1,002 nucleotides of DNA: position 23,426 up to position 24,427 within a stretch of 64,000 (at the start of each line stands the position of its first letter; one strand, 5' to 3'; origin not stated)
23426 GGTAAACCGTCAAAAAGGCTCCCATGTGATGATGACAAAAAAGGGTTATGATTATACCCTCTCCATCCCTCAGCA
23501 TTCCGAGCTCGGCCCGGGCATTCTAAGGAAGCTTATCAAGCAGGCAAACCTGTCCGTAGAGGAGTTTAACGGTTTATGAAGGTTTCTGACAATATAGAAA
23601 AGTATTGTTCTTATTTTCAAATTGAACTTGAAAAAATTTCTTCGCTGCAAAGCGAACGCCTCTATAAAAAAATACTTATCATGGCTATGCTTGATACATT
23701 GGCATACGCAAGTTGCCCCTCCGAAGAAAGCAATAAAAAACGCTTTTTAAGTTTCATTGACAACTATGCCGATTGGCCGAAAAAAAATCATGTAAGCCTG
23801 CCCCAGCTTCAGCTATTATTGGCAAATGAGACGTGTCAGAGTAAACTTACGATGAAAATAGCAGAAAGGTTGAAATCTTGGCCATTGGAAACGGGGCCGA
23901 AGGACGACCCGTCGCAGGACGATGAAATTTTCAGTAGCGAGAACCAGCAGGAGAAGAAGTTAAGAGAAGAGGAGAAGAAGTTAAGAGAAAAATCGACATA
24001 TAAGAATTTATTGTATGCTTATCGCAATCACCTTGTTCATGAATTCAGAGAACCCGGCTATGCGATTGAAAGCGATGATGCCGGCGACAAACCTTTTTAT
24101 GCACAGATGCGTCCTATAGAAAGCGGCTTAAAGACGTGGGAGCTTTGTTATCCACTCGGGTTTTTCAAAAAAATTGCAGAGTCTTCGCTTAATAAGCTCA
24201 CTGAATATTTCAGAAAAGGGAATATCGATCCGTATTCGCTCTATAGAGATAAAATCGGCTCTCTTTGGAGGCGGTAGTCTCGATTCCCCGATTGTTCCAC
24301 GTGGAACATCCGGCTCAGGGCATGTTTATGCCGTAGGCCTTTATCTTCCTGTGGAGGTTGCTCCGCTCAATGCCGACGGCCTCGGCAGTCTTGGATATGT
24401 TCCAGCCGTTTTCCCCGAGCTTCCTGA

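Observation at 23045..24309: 1.26-kb hicB-hicA-HEPN-like cassette bracketed by two copies of a 16-bp perfect palindrome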

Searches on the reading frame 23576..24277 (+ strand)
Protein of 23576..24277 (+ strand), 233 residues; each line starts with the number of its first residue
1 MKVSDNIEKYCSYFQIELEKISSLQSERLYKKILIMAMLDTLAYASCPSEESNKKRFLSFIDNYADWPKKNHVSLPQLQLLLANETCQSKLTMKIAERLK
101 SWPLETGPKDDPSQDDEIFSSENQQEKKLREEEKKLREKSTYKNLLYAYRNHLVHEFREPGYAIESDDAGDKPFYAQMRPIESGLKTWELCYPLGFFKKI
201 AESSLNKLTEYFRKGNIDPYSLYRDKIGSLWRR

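Call 4: search_protein_families(library=pfam, proteins=[window:23576-24277:+], max_evalue=0.01)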
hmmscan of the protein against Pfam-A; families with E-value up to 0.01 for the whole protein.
window:23576-24277:+ (233 aa): 0 families

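Call 23: find_encoding_contigs(protein=window:23576-24277:+, flank=6000, max_places=10)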
Protein window:23576-24277:+ (233 aa): no gene with exactly this product is on record in the collection.

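Call 25: find_homologous_proteins(query=window:23576-24277:+)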
Query window:23576-24277:+ (233 aa): 11 proteins with E <= 0.001 among 476 candidates.
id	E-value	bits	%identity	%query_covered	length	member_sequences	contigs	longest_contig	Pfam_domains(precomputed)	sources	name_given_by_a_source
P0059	5.5e-152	522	100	100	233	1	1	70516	-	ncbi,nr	ncbi:MAG: hypothetical protein Q8J64_09815 [Thermodesulfovibrionales bacterium]|nr:hypothetical prot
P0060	3.5e-47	179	44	100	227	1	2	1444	-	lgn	-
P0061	2.3e-41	160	42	99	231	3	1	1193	-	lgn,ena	-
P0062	6.7e-39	152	40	100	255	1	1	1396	-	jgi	jgi:hypothetical protein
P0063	7.5e-38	149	41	99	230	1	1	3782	-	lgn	-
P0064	9.9e-38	149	39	100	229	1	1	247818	-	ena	-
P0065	6.6e-35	139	39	100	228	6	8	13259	-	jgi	jgi:hypothetical protein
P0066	3.2e-30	124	34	97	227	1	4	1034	-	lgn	-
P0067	1.4e-26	112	34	97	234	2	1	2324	-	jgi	-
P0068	8.2e-24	103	33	97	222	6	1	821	-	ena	-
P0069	4.3e-20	91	47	44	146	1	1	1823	-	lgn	-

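Call 28: find_encoding_contigs(protein=P0064, flank=6000, max_places=3)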
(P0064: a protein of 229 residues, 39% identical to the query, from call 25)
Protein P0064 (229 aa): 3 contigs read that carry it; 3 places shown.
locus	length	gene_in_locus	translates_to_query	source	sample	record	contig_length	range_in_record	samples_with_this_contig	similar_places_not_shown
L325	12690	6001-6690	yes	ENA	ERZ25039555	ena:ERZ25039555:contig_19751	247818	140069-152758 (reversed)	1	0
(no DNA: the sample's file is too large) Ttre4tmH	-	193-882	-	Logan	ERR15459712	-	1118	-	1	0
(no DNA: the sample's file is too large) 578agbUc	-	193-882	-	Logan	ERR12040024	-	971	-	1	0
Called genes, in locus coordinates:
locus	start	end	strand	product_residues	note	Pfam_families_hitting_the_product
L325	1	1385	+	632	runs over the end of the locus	PF00682:HMGL-like, PF02436:PYC_OADA, PF00364:Biotin_lipoyl, PF25917:BSH_RND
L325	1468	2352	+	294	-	PF00561:Abhydrolase_1, PF12146:Hydrolase_4, PF12697:Abhydrolase_6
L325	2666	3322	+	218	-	PF00578:AhpC-TSA, PF08534:Redoxin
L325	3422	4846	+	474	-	PF01134:GIDA (faint), PF01494:FAD_binding_3 (faint), PF02737:3HCDH_N (faint), PF07992:Pyr_redox_2, PF12831:FAD_oxidored, PF00070:Pyr_redox, PF01262:AlaDh_PNT_C (weak), PF02852:Pyr_redox_dim, +3 more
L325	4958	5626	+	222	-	PF03070:TENA_THI-4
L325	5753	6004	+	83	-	-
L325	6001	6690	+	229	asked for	-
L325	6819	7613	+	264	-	PF08543:Phos_pyr_kin, PF00294:PfkB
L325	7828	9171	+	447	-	PF00115:COX1 (weak)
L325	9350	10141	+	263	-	PF01738:DLH (faint), PF12146:Hydrolase_4, PF20408:Abhydrolase_11 (faint), PF20434:BD-FAE (faint), PF00561:Abhydrolase_1, PF12697:Abhydrolase_6, PF00326:Peptidase_S9, PF12146:Hydrolase_4 (weak), +1 more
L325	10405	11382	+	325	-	PF00041:fn3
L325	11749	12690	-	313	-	PF03781:FGE-sulfatase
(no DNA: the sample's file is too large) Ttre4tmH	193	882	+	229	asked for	-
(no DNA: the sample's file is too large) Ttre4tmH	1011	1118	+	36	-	?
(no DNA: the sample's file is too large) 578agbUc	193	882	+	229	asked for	-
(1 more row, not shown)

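Call 29: find_encoding_contigs(protein=P0065, flank=6000, max_places=6)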
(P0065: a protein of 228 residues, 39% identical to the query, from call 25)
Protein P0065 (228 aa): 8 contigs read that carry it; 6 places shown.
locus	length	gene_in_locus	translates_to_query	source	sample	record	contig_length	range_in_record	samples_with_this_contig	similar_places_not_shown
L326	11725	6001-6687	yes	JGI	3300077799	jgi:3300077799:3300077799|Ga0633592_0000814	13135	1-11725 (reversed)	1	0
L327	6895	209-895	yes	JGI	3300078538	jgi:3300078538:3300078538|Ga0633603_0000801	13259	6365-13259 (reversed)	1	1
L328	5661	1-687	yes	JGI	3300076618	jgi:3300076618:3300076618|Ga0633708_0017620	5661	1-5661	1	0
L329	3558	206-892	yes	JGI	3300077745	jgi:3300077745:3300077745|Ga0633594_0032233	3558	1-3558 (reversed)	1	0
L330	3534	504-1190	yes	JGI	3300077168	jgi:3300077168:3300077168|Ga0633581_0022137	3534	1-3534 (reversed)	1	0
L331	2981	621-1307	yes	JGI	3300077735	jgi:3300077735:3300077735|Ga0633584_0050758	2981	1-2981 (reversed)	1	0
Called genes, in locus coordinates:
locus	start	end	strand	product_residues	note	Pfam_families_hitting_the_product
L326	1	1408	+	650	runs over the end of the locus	PF00682:HMGL-like, PF02436:PYC_OADA, PF00364:Biotin_lipoyl, PF25917:BSH_RND (weak)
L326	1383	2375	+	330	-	PF00561:Abhydrolase_1, PF12146:Hydrolase_4, PF12697:Abhydrolase_6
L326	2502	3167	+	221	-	PF00578:AhpC-TSA, PF08534:Redoxin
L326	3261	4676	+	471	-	PF01134:GIDA (faint), PF01266:DAO (faint), PF01494:FAD_binding_3 (faint), PF07992:Pyr_redox_2, PF12831:FAD_oxidored, PF00070:Pyr_redox, PF01262:AlaDh_PNT_C (weak), PF02852:Pyr_redox_dim, +4 more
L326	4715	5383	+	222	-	PF03070:TENA_THI-4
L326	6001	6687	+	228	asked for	-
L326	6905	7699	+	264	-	PF08543:Phos_pyr_kin, PF00294:PfkB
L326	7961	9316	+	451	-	-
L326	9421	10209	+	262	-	PF02129:Peptidase_S15 (faint), PF12146:Hydrolase_4, PF20408:Abhydrolase_11 (faint), PF00561:Abhydrolase_1, PF12697:Abhydrolase_6, PF00326:Peptidase_S9, PF12146:Hydrolase_4, PF10142:PhoPQ_related (weak), +1 more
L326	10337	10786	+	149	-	-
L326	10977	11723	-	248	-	?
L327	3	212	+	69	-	?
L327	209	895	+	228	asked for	-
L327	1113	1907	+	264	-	PF08543:Phos_pyr_kin, PF00294:PfkB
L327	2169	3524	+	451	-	-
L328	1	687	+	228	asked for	?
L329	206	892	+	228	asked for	-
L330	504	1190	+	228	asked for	-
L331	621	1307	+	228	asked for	-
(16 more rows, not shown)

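Call 48: search_protein_families(library=padloc, proteins=[window:23576-24277:+, L325:5753-6004:+], max_evalue=0.1)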
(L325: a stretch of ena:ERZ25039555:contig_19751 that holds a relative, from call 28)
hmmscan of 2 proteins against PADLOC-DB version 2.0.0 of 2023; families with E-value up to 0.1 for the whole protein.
window:23576-24277:+ (233 aa): 1 family
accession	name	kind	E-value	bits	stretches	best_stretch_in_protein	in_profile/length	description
PDLC01085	C3a181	-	0.05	11.5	1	117-157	67-107/226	Diadenylate cyclase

L325:5753-6004:+ (83 aa): 0 families

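Call 53: predict_structure(alignment_id=A1)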
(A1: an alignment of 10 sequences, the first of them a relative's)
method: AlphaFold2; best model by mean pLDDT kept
length: 233 residues; sequences in the alignment: 10
mean_pLDDT: 81.1   pTM: 0.81
mean pLDDT of the five models: 81.1, 74.6, 69.6, 63.7, 62.2
residues with pLDDT >= 90: 102; 70-90: 79; 50-70: 37; < 50: 15
segments of 3 or more residues with pLDDT < 50: 112-116, 122-125, 228-233
pLDDT, mean of each block of 10 residues (from residue 1): 92 95 88 95 90 94 92 86 69 80 67 53 54 84 94 91 71 78 66 92 95 93 62 35
secondary structure, 60 per line:
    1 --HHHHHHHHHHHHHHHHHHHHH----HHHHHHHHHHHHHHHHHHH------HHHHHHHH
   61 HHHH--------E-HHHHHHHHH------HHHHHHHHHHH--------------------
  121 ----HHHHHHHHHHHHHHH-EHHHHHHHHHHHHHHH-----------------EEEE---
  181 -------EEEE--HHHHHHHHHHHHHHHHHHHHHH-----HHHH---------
elements in order: H3-23 H28-46 H53-64 H75-83 H90-100 H125-139 H142-156 E174-177 E188-191 H194-215 H221-224

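Call 55: fold_search(model_id=the predicted structure, library=pdb)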
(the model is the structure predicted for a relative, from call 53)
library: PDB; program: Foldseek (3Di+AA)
matches with E <= 10: 49; with E <= 0.001: 0
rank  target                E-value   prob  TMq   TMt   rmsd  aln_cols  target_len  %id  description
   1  6qd6_A                6.5e-01  0.06  0.16  0.09  25.1       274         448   14  Molecular scaffolds expand the nanobody toolkit for cryo-EM applications: crystal structure of Mb-cHopQ-Nb207 (released 2019-12-18)
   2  3gcb                  9.0e-01  0.03  0.09  0.06  20.7       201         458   13  GAL6 (YEAST BLEOMYCIN HYDROLASE) MUTANT C73A/DELTAK454 (released 1998-10-21)
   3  6qd6_D                1.2e+00  0.05  0.16  0.10  24.9       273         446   14  Molecular scaffolds expand the nanobody toolkit for cryo-EM applications: crystal structure of Mb-cHopQ-Nb207 (released 2019-12-18)
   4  1a6r                  1.5e+00  0.02  0.09  0.06  20.7       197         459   13  GAL6 (YEAST BLEOMYCIN HYDROLASE) MUTANT C73A (released 1998-10-21)
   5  4oog_C                1.6e+00  0.02  0.11  0.10  22.3       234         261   12  Crystal structure of yeast RNase III (Rnt1p) complexed with the product of dsRNA processing (released 2014-04-16)
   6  6qd6_B                1.9e+00  0.03  0.15  0.08  25.4       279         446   11  Molecular scaffolds expand the nanobody toolkit for cryo-EM applications: crystal structure of Mb-cHopQ-Nb207 (released 2019-12-18)
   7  9kce_D                2.0e+00  0.02  0.14  0.08  21.1       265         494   12  Crystal Structure of the ATP analog-bound closed state of Thermotoga maritima MutS2 (released 2025-09-10)
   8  6xvi_D                2.2e+00  0.02  0.14  0.09  25.3       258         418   16  Crystal structure of Megabody Mb-Nb207-c7HopQ_A12 (released 2021-01-13)
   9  6qd6_F                2.5e+00  0.01  0.11  0.07  27.8       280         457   12  Molecular scaffolds expand the nanobody toolkit for cryo-EM applications: crystal structure of Mb-cHopQ-Nb207 (released 2019-12-18)
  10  7zxn_A                2.8e+00  0.01  0.11  0.12  23.6       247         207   12  cryo-EM structure of Connexin 32 gap junction channel (released 2023-05-31)
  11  7zxm_A                2.9e+00  0.02  0.12  0.15  20.1       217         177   13  cryo-EM structure of Connexin 32 gap junction channel (released 2023-05-31)
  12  3vyx_A                3.1e+00  0.09  0.11  0.25  15.6        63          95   13  Structural insights into RISC assembly facilitated by dsRNA binding domains of human RNA helicase (DHX9) (released 2013-02-13)
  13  5haw_A                4.9e+00  0.08  0.17  0.20  14.2       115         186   11  structures of the NO factor SlmA bound to DNA and the cytoskeletal cell division protein FtsZ (released 2016-04-13)
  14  4adn_A                4.9e+00  0.01  0.10  0.11  20.1       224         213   11  Fusidic acid resistance protein FusB (released 2012-03-07)
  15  4gfk_A                5.5e+00  0.06  0.16  0.20  14.3       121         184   12  structures of NO factors (released 2013-06-19)
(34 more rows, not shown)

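Call 59: search_protein_families(library=pfam, alignment_id=A1, max_evalue=1)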
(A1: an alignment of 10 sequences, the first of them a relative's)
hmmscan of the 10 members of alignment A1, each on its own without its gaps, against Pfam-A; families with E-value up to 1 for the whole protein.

A. member 1, P0059 (233 aa): 2 families
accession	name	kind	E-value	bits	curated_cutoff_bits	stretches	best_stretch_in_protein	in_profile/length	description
PF07262.16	CdiI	-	0.09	13.1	25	1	79-145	31-90/155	CDI immunity protein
PF21587.3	AP5B1_N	-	0.16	12.7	21.2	1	22-86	5-69/71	AP-5 complex subunit beta-1, N-terminal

B. families by the number of members that match (of 10 scanned): 8 families
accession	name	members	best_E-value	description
PF13981.11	SopA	2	0.034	SopA-like central domain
PF07544.18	Med9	1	0.022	RNA polymerase II transcription mediator complex subunit 9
PF07262.16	CdiI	1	0.09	CDI immunity protein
PF14223.13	Retrotran_gag_2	1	0.1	gag-polypeptide of LTR copia-type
PF01318.25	Bromo_coat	1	0.15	Bromovirus coat protein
PF21587.3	AP5B1_N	1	0.16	AP-5 complex subunit beta-1, N-terminal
PF22949.1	HRI2_3H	1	0.21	Heme-regulated eIF-2-alpha kinase, helical domain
PF01497.23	Peripla_BP_2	1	0.24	Periplasmic binding protein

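Call 60: fold_search(model_id=the predicted structure, library=viral)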
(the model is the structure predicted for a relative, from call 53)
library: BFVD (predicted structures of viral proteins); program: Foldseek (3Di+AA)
matches with E <= 10: 116; with E <= 0.001: 0
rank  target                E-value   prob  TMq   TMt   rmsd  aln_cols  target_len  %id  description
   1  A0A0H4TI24            1.7e-02  0.98  0.38  0.49  10.5       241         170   15  (no name in the UniProt tables at hand)
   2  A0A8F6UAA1            8.8e-01  0.03  0.14  0.10  21.3       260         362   12  RNA-dependent RNA polymerase (Fragment) [Cane toad-associated bunyavirus]
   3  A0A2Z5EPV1            1.2e+00  0.02  0.11  0.05  23.3       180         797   15  (no name in the UniProt tables at hand)
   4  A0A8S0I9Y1            1.6e+00  0.02  0.12  0.13  21.7       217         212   14  (no name in the UniProt tables at hand)
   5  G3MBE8                1.6e+00  0.02  0.12  0.12  25.1       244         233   14  Gp78 [Bacillus phage G]
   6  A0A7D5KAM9            1.8e+00  0.06  0.10  0.22  10.6        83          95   11  (no name in the UniProt tables at hand)
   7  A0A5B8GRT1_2          1.8e+00  0.06  0.13  0.03  13.6        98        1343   11  Polyprotein [Rhizoctonia solani endornavirus 4]
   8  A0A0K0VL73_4          1.8e+00  0.03  0.14  0.04  30.3       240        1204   11  Wsv360-like protein [Metopaulias depressus WSSV-like virus]
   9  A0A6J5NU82            1.9e+00  0.03  0.16  0.13  24.0       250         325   12  Uncharacterized protein [uncultured Caudovirales phage]
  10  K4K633                2.2e+00  0.09  0.10  0.22  11.9        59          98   17  Uncharacterized protein [Caulobacter phage CcrColossus]
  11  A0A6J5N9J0            2.4e+00  0.02  0.13  0.14  20.6       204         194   13  Uncharacterized protein [uncultured Caudovirales phage]
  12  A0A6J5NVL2            2.5e+00  0.03  0.15  0.07  19.9       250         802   12  DNA-directed RNA polymerase [uncultured Caudovirales phage]
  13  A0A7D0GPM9            2.8e+00  0.02  0.12  0.14  23.0       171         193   14  (no name in the UniProt tables at hand)
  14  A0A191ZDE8            2.8e+00  0.02  0.12  0.09  18.7       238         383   12  (no name in the UniProt tables at hand)
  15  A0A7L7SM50            3.0e+00  0.02  0.15  0.17  21.2       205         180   11  (no name in the UniProt tables at hand)
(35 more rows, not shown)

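Call 61: search_solved_structures(query=A1, max_evalue=1)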
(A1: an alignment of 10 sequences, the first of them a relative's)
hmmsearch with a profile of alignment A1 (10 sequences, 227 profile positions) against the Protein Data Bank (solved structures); distinct sequences matched with E-value up to 1: 1.
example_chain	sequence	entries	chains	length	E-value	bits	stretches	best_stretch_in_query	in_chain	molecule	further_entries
3lue_K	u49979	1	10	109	0.65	12.9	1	11-74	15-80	Alpha-actinin-3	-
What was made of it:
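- Tried and rejected: Pfam (single protein and all 10 family members), PADLOC, a PDB sequence profile, and Foldseek against PDB and BFVD using a pLDDT-81 model all gave nothing significant (calls 4, 48, 53, 55, 59, 60, 61).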

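Call 67: find_encoding_contigs(protein=P0063, flank=4000, max_places=3)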
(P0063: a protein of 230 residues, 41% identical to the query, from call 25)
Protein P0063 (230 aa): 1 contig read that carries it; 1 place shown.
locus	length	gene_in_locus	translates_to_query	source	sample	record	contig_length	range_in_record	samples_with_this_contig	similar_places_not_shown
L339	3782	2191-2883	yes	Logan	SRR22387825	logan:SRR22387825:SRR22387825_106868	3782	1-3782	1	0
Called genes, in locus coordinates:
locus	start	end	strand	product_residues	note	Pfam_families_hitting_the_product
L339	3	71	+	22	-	?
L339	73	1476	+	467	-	PF01134:GIDA (faint), PF01262:AlaDh_PNT_C (faint), PF01494:FAD_binding_3 (faint), PF07992:Pyr_redox_2, PF12831:FAD_oxidored, PF13738:Pyr_redox_3 (weak), PF00070:Pyr_redox, PF02852:Pyr_redox_dim, +4 more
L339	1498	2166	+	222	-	PF03070:TENA_THI-4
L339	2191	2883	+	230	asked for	-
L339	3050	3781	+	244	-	?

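Call 68: find_encoding_contigs(protein=P0060, flank=4000, max_places=3)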
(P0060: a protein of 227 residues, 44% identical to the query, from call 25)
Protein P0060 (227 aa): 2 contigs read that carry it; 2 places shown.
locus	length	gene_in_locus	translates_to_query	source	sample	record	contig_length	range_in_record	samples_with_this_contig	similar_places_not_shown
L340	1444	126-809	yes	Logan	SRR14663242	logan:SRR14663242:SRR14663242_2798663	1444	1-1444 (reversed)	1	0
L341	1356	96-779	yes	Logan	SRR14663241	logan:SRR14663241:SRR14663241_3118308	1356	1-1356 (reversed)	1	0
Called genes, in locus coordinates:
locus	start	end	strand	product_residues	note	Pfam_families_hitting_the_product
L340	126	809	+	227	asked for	-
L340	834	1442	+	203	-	?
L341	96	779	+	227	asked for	-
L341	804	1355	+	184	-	?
